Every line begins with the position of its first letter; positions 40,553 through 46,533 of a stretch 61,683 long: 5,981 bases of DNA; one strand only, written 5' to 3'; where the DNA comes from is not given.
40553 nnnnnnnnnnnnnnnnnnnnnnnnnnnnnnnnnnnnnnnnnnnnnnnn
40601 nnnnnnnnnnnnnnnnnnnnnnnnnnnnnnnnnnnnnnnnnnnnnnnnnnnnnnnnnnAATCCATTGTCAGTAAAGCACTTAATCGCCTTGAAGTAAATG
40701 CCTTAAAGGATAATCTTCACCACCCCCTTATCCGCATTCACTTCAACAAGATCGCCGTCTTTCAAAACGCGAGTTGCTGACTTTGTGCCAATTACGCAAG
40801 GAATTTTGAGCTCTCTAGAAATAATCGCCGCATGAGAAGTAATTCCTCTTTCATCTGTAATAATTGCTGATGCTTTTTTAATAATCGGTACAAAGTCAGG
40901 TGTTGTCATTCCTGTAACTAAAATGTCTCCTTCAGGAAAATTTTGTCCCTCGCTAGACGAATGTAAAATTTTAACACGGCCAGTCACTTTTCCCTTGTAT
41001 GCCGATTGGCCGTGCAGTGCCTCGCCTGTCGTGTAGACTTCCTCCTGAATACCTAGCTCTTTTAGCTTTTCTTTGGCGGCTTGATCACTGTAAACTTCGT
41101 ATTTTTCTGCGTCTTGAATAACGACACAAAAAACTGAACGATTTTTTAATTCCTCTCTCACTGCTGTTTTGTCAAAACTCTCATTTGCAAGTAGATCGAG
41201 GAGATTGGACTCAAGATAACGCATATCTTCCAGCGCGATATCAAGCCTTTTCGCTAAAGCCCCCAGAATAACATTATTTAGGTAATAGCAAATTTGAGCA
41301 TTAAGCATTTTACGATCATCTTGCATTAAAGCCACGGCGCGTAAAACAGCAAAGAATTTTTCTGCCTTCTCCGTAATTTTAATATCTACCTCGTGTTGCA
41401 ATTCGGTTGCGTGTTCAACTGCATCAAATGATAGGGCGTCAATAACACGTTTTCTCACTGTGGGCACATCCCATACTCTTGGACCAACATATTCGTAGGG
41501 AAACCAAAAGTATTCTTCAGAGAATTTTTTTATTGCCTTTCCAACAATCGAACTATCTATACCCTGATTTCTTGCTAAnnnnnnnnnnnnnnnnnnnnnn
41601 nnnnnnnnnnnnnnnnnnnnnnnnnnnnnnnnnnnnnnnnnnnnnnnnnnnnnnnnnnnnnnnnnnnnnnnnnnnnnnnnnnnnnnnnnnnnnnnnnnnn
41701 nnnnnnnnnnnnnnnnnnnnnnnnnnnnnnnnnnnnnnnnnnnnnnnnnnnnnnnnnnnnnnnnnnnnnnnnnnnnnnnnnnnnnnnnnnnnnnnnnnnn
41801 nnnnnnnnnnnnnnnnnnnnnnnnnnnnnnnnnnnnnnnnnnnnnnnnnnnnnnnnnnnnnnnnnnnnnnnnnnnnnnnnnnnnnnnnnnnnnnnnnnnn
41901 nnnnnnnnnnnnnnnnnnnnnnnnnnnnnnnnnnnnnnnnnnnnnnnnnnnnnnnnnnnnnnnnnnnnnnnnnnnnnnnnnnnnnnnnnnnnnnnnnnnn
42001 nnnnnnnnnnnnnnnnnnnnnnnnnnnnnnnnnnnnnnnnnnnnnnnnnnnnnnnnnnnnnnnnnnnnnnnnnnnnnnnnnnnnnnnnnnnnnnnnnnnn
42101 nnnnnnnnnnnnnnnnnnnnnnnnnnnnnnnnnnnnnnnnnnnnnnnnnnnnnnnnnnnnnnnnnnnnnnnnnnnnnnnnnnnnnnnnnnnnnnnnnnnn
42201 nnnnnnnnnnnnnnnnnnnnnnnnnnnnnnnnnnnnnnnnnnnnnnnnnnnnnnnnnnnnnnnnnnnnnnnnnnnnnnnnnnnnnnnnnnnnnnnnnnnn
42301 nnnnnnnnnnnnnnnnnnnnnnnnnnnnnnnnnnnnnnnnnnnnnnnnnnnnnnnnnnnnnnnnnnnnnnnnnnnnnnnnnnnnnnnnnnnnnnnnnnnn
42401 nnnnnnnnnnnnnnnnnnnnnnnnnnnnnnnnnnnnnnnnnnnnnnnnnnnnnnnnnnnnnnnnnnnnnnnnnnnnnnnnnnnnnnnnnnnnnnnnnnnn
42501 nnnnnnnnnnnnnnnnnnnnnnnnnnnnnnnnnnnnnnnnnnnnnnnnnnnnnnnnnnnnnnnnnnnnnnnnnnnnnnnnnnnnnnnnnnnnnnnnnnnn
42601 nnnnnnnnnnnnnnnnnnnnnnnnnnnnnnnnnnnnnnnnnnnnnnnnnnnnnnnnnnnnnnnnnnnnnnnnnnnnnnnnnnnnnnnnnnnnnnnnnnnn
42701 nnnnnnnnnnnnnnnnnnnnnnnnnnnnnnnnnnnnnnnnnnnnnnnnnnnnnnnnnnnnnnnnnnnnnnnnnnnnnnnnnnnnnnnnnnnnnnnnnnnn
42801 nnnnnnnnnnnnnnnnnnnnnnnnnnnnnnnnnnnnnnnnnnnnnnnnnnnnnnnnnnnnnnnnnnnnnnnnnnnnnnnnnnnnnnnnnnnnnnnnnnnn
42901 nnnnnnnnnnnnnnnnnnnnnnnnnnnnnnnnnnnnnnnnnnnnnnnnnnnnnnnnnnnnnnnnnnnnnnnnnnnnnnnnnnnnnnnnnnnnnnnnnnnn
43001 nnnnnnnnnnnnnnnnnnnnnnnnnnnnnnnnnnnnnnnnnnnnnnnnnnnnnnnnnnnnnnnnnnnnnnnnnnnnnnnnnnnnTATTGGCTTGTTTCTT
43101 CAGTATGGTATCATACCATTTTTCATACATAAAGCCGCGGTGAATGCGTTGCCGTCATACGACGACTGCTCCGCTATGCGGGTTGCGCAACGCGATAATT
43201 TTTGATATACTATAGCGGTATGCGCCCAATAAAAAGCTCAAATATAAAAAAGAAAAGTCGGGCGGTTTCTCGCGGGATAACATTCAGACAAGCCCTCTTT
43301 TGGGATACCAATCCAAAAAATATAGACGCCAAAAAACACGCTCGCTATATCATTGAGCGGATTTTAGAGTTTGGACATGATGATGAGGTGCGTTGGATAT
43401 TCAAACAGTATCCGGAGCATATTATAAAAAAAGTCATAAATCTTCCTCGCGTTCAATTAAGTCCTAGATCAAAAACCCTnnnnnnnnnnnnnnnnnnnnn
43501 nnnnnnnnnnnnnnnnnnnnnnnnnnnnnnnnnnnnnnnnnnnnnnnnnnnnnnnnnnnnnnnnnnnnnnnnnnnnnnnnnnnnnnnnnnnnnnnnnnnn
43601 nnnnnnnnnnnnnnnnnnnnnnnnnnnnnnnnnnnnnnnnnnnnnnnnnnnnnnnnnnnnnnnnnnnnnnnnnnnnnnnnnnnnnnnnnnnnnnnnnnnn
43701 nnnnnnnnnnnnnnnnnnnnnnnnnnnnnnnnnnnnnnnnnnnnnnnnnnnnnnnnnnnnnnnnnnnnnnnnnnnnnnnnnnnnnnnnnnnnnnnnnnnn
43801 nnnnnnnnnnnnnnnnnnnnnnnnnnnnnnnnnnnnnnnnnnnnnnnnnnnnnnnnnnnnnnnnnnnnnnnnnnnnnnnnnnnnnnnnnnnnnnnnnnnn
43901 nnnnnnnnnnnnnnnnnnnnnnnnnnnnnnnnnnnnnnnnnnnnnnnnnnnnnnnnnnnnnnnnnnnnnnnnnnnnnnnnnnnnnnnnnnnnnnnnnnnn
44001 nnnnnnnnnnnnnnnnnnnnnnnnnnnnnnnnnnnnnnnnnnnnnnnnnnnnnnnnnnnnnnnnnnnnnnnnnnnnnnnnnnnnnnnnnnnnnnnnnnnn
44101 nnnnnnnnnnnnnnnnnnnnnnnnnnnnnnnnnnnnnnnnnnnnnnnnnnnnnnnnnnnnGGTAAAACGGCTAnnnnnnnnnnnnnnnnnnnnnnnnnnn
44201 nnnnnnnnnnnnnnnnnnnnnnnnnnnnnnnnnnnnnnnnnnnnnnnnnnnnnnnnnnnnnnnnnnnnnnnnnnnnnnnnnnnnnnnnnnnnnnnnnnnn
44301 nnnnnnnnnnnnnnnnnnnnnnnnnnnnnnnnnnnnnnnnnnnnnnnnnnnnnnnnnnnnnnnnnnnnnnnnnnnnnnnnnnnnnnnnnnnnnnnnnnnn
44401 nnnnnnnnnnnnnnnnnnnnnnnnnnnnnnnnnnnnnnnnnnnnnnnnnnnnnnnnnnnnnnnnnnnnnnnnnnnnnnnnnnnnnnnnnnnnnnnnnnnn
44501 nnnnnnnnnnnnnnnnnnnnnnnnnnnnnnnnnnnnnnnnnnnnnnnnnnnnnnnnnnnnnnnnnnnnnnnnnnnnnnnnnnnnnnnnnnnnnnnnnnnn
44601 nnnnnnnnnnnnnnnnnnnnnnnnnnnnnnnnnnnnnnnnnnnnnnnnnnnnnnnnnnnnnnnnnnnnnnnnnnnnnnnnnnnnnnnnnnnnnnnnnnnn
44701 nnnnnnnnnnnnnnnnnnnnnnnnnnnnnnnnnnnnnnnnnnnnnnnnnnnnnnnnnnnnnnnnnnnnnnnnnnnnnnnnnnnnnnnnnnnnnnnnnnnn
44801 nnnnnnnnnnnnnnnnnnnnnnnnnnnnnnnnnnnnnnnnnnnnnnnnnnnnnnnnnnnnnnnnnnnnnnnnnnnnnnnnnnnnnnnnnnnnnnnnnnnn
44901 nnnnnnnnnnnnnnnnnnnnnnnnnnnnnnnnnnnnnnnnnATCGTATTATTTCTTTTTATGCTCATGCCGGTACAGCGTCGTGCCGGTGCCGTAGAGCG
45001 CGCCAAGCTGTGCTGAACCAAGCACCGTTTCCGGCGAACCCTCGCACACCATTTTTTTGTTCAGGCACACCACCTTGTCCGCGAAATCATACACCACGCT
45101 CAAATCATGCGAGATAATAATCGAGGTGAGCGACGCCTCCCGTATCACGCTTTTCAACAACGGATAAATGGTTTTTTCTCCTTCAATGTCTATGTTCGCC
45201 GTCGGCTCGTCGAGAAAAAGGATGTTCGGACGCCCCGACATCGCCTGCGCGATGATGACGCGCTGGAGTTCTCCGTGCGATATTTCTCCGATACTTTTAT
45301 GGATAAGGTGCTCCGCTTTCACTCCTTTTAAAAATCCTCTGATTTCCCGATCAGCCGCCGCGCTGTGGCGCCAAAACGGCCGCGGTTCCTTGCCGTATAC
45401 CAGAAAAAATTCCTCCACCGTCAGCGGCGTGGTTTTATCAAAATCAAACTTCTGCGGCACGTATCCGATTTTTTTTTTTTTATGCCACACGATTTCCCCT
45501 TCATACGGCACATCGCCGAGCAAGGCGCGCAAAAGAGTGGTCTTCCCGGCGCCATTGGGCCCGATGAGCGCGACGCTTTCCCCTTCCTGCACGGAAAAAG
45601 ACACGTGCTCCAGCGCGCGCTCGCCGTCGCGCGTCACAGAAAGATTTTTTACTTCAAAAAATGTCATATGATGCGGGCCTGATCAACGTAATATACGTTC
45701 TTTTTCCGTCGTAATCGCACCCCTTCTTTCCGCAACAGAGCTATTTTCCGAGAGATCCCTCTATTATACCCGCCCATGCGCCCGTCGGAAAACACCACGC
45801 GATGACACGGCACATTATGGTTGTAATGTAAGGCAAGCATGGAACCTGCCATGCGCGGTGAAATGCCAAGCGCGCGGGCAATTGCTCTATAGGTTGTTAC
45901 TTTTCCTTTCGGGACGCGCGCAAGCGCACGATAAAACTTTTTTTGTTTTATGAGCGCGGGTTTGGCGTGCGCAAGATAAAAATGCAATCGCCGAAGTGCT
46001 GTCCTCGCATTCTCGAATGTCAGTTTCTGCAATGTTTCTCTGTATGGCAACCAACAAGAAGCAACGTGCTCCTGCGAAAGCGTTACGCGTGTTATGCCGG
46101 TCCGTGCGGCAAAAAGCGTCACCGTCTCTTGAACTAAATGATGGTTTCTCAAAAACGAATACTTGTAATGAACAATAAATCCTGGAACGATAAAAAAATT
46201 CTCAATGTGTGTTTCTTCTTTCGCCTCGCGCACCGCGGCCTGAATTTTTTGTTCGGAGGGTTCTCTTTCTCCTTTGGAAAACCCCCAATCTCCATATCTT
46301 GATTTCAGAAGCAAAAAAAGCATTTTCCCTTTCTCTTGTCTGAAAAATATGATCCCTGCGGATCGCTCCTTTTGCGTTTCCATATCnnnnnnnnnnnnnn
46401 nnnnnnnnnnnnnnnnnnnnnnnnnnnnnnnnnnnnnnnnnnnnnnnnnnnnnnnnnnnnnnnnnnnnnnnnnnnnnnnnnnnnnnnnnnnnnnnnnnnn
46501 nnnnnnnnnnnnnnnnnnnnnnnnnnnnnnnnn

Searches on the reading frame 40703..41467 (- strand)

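Call 39: search_protein_families(library=pfam, proteins=[window:40703-41467:-], max_evalue=0.001)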
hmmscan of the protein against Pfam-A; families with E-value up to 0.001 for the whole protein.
window:40703-41467:- (254 aa): 1 family
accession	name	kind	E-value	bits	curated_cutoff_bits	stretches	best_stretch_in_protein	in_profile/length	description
PF00391.29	PEP-utilizers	-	6.2e-26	90.2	23.1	1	177-248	1-72/72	PEP-utilising enzyme, mobile domain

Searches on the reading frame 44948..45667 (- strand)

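Call 38: search_protein_families(library=pfam, proteins=[window:44948-45667:-], max_evalue=0.001)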
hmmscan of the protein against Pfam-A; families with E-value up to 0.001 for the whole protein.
window:44948-45667:- (239 aa): 5 families
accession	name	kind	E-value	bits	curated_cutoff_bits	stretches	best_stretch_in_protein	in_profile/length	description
PF00005.33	ABC_tran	-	2.3e-28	99.9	25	1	19-157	1-137/137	ABC transporter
PF13304.12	AAA_21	-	1.3e-07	32.4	27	1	32-49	2-19/304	AAA domain, putative AbiEii toxin, Type IV TA system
PF13191.12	AAA_16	-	1e-05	26.5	32.6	1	24-154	17-140/167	AAA ATPase domain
PF13555.12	AAA_29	-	0.0007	19.7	27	0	23-49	16-42/61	P-loop containing region of AAA domain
PF02463.25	SMC_N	-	0.00085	19.2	40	0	31-50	26-48/220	RecF/RecN/SMC N terminal domain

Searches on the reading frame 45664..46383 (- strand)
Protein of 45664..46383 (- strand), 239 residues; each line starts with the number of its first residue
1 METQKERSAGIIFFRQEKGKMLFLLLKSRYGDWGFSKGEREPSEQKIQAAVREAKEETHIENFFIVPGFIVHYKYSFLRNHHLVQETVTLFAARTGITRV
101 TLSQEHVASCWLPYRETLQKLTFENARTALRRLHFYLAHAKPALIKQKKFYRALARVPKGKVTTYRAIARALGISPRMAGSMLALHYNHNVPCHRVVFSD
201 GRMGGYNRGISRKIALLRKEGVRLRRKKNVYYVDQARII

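Call 38: search_protein_families(library=pfam, proteins=[window:45664-46383:-], max_evalue=0.001)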
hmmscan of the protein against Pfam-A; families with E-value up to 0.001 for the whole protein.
window:45664-46383:- (239 aa): 2 families
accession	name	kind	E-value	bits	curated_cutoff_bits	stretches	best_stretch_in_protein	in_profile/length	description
PF01035.26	DNA_binding_1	-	1.5e-21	76.5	27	1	147-222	3-81/81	6-O-methylguanine DNA methyltransferase, DNA binding domain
PF00293.34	NUDIX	-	1.5e-13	51.3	21.1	1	6-128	3-129/134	NUDIX domain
